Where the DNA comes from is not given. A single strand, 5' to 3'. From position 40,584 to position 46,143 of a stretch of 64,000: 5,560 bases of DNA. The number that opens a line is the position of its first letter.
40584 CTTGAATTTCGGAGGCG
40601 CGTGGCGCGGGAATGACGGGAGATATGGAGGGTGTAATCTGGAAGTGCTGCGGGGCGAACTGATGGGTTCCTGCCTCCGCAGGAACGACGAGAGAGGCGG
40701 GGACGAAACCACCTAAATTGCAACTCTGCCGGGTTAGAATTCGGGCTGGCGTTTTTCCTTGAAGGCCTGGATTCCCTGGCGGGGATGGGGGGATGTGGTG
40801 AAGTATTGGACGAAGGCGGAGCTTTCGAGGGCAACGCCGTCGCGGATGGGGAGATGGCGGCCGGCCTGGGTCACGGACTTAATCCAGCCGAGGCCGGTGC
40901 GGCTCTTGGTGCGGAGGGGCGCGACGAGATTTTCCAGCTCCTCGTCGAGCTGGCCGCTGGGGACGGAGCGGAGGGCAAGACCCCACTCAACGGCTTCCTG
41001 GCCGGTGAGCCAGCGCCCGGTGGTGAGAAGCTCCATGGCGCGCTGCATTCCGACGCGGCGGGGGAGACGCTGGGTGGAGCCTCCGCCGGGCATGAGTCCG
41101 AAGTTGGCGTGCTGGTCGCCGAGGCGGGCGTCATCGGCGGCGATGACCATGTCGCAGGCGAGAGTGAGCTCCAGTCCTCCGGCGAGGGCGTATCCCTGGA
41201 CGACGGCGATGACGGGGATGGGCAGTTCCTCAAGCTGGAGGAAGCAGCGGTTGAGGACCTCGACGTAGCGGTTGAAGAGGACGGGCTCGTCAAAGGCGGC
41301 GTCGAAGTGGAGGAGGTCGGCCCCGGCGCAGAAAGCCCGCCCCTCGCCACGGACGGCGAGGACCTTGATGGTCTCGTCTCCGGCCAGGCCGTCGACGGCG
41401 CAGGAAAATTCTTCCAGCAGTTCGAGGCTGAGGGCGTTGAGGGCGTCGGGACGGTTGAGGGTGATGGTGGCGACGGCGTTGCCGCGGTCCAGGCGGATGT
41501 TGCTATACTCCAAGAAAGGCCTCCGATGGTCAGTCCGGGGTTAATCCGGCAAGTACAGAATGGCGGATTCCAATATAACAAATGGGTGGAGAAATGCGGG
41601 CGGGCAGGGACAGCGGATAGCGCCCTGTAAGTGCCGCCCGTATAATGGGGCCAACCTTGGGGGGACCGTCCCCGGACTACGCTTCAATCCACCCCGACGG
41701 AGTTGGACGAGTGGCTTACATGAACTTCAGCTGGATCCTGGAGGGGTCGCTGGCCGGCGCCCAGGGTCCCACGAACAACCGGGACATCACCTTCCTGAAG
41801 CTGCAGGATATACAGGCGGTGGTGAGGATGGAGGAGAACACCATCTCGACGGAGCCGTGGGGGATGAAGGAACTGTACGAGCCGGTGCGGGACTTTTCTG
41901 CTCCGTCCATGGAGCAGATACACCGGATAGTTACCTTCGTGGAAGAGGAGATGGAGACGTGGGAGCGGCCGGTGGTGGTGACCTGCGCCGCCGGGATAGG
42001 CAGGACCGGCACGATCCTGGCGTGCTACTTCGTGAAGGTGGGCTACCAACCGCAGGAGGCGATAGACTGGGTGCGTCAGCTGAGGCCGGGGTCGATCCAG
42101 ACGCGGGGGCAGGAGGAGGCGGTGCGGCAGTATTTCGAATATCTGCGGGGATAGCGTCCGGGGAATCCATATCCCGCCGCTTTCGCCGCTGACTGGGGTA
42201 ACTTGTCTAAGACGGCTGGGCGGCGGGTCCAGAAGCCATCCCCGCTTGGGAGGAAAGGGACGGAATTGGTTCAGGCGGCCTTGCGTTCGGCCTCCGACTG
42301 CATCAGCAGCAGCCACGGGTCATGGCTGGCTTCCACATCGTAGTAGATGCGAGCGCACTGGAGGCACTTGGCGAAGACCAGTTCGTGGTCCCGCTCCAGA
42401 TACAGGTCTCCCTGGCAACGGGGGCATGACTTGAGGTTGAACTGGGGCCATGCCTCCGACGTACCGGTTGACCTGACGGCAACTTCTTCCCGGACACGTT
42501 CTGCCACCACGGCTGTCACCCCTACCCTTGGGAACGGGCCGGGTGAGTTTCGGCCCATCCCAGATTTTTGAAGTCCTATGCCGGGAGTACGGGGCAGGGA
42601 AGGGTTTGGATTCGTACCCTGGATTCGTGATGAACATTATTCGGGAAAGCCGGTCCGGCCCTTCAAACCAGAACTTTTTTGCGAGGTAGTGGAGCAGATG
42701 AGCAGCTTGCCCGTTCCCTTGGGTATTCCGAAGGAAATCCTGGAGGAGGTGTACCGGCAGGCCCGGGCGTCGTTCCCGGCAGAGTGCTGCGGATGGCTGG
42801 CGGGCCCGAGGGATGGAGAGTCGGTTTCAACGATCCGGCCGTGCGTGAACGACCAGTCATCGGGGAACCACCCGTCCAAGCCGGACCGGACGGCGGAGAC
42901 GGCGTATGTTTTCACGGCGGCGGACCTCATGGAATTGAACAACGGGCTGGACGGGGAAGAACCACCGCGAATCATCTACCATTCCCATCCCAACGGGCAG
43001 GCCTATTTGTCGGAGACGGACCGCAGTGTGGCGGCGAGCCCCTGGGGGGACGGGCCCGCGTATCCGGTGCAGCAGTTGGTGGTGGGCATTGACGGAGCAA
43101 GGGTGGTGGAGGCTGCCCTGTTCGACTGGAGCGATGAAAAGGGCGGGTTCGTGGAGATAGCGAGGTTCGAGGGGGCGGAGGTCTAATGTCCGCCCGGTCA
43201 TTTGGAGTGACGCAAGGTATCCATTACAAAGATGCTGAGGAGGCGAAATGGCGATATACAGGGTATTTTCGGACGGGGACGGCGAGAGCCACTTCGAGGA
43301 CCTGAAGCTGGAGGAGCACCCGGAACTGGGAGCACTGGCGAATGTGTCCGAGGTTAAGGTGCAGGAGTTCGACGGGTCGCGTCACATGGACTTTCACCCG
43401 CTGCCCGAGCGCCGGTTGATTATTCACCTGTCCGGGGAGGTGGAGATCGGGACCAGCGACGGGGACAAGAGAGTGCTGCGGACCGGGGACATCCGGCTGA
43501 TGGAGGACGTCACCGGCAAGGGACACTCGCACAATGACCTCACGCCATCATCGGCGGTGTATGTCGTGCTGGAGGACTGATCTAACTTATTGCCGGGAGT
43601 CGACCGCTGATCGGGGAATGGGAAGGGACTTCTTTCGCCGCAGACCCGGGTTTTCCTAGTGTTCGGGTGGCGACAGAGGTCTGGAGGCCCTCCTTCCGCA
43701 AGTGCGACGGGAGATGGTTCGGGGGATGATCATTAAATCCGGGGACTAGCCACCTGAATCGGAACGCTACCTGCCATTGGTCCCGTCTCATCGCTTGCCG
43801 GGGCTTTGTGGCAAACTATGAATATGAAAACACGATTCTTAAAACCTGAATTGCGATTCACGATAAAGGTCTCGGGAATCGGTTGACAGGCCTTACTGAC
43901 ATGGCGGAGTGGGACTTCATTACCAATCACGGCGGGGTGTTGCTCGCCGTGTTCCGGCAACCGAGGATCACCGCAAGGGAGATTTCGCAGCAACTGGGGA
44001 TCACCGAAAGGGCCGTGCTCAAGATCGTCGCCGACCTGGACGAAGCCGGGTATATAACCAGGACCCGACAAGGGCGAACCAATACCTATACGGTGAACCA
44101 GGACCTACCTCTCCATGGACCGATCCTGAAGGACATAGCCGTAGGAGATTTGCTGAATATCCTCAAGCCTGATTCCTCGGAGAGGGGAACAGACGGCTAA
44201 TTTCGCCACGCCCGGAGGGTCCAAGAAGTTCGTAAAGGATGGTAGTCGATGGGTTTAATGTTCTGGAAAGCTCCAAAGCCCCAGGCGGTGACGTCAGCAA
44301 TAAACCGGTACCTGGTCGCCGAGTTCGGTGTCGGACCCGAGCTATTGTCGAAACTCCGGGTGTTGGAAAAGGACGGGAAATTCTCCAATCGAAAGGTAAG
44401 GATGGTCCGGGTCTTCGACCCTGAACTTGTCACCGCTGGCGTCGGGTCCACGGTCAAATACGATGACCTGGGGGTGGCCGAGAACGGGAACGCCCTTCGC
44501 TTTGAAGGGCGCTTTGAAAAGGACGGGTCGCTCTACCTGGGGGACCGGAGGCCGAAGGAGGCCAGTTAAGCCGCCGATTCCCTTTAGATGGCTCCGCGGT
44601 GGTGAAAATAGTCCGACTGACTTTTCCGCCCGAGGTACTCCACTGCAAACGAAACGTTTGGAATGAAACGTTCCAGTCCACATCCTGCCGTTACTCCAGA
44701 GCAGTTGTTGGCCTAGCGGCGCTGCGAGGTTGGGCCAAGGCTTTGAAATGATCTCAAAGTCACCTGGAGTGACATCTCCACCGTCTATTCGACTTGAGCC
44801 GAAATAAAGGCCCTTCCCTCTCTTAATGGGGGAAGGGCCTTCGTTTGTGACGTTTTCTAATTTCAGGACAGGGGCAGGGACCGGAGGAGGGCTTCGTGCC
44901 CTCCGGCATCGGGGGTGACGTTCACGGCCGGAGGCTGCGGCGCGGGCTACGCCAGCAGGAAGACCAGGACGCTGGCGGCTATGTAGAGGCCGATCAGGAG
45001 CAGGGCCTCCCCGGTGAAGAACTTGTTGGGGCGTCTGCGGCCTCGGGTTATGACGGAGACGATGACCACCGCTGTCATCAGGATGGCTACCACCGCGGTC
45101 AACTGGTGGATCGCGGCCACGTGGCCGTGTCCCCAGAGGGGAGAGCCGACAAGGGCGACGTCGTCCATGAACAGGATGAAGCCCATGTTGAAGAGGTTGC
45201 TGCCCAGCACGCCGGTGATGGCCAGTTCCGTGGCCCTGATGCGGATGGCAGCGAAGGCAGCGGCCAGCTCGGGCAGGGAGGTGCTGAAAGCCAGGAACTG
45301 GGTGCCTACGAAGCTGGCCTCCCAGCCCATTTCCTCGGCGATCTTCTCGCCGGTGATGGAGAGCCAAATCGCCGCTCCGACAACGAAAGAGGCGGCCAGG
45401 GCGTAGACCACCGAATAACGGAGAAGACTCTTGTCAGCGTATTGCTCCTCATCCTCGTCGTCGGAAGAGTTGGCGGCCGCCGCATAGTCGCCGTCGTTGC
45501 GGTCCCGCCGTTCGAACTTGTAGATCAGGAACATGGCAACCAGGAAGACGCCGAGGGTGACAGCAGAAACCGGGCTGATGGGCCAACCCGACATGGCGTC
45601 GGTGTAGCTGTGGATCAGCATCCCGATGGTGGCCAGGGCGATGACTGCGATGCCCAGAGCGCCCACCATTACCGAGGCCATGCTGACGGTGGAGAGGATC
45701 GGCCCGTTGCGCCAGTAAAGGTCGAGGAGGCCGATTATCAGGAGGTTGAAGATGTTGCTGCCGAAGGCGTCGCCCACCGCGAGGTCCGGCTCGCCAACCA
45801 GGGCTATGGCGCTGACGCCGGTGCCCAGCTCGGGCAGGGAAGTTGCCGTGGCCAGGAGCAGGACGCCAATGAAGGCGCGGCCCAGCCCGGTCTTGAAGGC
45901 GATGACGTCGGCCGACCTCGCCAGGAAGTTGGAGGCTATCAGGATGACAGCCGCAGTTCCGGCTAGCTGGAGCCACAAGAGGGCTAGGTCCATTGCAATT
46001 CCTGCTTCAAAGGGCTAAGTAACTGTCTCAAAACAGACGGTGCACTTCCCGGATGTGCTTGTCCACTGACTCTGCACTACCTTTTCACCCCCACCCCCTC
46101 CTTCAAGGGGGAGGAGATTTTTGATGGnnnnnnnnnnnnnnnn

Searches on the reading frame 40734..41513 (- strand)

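Call 49: search_protein_families(library=pfam, proteins=[window:40734-41513:-], max_evalue=0.001)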
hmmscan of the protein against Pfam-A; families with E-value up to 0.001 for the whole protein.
window:40734-41513:- (259 aa): 2 families
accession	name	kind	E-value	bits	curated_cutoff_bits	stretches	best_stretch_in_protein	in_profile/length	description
PF00378.25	ECH_1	-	5.6e-56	190.1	27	1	11-259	3-248/251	Enoyl-CoA hydratase/isomerase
PF16113.10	ECH_2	-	1.4e-28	100.8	27.2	1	15-199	2-187/335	Enoyl-CoA hydratase/isomerase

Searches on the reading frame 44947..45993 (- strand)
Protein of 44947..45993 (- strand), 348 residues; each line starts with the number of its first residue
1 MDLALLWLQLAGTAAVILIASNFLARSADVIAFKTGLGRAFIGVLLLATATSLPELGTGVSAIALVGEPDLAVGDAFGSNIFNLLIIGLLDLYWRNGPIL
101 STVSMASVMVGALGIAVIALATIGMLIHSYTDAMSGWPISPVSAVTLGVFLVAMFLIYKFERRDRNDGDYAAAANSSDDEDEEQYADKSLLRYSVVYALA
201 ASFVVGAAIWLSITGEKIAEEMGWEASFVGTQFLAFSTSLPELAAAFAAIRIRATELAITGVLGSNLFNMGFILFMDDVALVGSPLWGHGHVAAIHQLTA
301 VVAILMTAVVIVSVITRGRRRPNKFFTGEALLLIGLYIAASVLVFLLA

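Call 70: search_protein_families(library=pfam, proteins=[window:44947-45993:-], max_evalue=0.001)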
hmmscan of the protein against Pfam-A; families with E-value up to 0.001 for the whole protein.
window:44947-45993:- (348 aa): 1 family
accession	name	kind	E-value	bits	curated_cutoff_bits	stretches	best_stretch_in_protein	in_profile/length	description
PF01699.29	Na_Ca_ex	-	3e-32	112.1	24.9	2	196-345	5-150/151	Sodium/calcium exchanger protein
